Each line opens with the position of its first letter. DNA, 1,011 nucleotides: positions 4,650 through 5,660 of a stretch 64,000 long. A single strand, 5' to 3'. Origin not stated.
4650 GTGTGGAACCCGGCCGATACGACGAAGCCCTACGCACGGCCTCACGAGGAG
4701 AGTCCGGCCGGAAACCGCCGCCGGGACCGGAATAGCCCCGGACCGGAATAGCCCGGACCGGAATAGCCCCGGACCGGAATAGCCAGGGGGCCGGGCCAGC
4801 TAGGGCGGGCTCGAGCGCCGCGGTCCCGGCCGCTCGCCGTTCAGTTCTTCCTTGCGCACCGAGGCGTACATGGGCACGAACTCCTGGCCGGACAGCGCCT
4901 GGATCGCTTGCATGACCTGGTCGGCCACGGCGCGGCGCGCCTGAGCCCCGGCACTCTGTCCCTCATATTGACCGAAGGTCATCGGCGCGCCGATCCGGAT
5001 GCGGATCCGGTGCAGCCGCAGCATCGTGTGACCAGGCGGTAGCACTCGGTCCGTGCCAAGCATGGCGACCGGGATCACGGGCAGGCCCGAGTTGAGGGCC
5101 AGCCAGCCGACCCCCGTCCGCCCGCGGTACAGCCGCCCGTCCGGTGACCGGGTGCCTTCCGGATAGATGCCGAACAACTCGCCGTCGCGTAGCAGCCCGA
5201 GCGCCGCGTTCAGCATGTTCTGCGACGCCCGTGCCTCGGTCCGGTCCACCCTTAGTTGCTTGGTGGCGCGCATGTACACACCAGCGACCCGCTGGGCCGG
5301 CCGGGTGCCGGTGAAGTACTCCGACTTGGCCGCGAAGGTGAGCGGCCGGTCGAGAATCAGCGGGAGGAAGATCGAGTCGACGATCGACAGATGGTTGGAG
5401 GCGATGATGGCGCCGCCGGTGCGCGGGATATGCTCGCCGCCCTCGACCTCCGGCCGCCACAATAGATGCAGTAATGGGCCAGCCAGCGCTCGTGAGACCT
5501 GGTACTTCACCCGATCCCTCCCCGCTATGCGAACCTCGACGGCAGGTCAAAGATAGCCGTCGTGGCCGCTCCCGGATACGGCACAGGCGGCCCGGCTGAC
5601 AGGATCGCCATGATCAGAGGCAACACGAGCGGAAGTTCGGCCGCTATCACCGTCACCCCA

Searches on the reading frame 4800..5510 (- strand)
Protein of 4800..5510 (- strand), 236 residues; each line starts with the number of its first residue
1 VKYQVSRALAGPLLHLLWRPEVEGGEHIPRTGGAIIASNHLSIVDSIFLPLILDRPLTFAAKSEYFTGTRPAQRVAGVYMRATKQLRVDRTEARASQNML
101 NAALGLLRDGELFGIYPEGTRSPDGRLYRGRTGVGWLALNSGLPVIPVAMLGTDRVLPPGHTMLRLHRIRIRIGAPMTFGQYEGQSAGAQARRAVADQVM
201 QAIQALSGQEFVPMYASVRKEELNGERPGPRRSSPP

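Call 102: search_protein_families(library=pfam, proteins=[window:4800-5510:-], max_evalue=0.001)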
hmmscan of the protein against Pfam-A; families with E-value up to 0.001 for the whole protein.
window:4800-5510:- (236 aa): 1 family
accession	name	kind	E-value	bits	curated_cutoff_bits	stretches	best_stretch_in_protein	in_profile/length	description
PF01553.26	Acyltransferase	-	3.2e-25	88.9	23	1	20-150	2-131/132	Acyltransferase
